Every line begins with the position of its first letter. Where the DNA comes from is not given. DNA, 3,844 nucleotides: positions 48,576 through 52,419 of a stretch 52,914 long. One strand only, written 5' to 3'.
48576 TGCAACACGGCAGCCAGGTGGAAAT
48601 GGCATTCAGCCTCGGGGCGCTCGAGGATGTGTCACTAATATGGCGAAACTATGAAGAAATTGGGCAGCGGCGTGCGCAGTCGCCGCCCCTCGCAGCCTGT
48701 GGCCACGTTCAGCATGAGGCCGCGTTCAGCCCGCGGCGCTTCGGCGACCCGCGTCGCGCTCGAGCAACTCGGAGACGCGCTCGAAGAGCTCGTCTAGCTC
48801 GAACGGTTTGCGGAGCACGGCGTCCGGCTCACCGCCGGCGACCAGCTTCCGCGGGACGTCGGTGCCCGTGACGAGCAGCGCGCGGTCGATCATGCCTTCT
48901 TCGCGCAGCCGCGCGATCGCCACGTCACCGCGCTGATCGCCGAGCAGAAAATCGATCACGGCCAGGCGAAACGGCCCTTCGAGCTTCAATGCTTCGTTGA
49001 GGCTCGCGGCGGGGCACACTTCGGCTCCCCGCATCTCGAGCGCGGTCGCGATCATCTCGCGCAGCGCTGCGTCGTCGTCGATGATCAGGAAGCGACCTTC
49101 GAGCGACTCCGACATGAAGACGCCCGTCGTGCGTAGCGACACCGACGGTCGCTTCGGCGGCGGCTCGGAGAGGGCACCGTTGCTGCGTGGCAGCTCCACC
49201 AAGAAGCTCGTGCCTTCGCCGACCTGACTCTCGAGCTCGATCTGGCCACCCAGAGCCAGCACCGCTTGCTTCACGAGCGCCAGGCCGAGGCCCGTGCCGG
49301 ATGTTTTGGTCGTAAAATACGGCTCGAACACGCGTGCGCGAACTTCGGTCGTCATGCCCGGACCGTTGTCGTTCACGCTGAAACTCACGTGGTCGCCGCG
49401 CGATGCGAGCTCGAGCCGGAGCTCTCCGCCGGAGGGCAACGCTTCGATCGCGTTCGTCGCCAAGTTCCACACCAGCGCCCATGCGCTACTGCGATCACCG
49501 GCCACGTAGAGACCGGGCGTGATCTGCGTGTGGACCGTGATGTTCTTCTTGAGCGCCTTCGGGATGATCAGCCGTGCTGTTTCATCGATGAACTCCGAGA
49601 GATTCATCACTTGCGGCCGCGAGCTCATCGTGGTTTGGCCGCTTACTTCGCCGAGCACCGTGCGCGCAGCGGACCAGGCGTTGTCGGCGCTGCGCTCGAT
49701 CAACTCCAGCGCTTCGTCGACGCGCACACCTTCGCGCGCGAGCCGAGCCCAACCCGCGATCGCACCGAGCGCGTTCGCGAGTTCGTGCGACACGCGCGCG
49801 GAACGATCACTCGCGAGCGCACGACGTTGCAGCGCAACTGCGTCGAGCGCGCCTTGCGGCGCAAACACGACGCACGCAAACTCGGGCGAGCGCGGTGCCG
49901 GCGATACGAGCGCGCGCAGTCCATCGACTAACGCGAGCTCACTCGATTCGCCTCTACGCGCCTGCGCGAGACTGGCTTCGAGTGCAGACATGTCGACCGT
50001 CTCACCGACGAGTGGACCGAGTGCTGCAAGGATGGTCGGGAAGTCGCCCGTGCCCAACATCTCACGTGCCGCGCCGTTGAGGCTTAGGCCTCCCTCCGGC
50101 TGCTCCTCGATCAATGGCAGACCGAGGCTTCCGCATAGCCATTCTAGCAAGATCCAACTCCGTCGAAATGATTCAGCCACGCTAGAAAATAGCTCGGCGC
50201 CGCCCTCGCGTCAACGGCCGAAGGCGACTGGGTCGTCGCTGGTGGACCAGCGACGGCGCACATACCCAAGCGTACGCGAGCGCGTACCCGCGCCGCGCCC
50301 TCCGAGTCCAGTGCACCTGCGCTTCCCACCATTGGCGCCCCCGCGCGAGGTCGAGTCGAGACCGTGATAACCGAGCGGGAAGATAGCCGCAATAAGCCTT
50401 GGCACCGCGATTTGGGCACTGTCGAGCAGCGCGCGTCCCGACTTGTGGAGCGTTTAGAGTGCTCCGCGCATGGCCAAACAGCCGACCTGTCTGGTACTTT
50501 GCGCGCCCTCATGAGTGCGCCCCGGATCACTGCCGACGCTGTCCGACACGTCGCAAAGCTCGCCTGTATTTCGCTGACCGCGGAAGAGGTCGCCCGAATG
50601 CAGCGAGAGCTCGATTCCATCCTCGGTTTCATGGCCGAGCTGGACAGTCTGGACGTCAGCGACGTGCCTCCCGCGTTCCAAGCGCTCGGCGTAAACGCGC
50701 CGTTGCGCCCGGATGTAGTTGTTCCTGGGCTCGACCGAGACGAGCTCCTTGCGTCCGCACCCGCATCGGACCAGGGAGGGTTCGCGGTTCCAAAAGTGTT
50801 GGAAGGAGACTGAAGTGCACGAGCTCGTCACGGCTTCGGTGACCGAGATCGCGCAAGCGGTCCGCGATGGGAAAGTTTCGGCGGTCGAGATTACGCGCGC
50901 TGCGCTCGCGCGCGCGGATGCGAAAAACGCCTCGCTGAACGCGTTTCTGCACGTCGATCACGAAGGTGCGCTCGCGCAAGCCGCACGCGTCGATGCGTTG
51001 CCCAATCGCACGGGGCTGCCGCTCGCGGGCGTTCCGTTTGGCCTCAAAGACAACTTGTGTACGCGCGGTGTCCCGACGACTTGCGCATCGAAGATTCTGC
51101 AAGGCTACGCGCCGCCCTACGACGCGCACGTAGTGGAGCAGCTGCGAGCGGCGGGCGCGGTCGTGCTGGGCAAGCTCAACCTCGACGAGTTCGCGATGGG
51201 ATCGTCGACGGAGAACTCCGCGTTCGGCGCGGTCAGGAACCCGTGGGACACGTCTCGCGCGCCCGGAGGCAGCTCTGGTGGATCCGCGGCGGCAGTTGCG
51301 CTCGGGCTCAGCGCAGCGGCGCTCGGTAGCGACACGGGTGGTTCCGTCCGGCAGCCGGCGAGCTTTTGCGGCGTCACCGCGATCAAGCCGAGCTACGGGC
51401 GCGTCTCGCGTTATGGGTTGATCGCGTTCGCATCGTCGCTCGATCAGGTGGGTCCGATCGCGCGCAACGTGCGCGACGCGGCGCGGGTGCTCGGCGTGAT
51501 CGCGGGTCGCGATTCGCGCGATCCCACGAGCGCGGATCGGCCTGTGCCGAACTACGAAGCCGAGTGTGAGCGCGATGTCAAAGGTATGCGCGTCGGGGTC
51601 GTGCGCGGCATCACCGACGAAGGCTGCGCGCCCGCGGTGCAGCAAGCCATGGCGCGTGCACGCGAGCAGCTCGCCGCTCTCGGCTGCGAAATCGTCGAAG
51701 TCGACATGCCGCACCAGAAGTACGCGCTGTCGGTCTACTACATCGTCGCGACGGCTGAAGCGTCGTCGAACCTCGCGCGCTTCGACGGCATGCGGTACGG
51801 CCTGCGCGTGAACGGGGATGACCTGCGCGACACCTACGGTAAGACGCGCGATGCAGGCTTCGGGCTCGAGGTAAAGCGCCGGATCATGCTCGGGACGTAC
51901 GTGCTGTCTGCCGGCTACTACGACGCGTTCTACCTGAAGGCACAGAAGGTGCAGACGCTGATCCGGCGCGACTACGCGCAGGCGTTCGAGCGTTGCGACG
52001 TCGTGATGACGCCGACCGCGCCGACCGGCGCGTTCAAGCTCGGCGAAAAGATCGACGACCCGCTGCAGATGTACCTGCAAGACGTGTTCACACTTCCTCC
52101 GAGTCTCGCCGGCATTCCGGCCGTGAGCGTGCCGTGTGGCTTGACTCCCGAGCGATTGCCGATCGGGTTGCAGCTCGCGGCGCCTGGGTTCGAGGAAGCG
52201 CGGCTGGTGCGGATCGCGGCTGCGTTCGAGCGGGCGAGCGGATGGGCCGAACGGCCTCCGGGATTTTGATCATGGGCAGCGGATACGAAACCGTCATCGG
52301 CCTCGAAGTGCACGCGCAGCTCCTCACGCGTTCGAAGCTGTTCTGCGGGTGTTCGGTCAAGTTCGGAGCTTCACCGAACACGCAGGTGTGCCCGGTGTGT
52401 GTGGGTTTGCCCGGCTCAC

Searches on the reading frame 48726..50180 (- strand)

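Call 55: search_protein_families(library=pfam, proteins=[window:48726-50180:-], max_evalue=0.001)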
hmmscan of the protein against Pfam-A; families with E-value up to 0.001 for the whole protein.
window:48726-50180:- (484 aa): 2 families
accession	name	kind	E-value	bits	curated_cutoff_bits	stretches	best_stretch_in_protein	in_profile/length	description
PF02518.31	HATPase_c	-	2.4e-25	89.6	26.4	1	230-333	3-110/111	Histidine kinase-, DNA gyrase B-, and HSP90-like ATPase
PF00072.30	Response_reg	-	2.7e-07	31.2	30.2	1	365-469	2-110/111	Response regulator receiver domain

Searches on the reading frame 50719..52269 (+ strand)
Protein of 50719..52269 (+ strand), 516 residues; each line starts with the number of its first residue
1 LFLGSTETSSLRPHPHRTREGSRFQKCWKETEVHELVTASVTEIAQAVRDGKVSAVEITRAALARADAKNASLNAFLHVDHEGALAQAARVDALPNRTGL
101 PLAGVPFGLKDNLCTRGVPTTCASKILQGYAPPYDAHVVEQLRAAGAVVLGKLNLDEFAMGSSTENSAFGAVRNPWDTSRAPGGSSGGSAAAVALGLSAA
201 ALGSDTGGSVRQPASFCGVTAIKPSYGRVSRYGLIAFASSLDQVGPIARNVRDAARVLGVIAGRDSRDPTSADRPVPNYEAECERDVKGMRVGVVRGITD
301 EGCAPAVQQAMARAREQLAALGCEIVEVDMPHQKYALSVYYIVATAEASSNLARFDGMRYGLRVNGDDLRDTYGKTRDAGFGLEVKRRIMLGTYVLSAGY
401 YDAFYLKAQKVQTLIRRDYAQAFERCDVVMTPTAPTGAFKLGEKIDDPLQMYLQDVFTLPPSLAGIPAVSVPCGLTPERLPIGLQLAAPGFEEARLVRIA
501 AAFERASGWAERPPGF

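Call 55: search_protein_families(library=pfam, proteins=[window:50719-52269:+], max_evalue=0.001)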
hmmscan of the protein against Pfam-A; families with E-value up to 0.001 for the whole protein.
window:50719-52269:+ (516 aa): 1 family
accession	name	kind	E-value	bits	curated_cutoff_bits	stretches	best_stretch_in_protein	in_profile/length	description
PF01425.27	Amidase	-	1.2e-161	539.2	27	1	57-496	1-444/445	Amidase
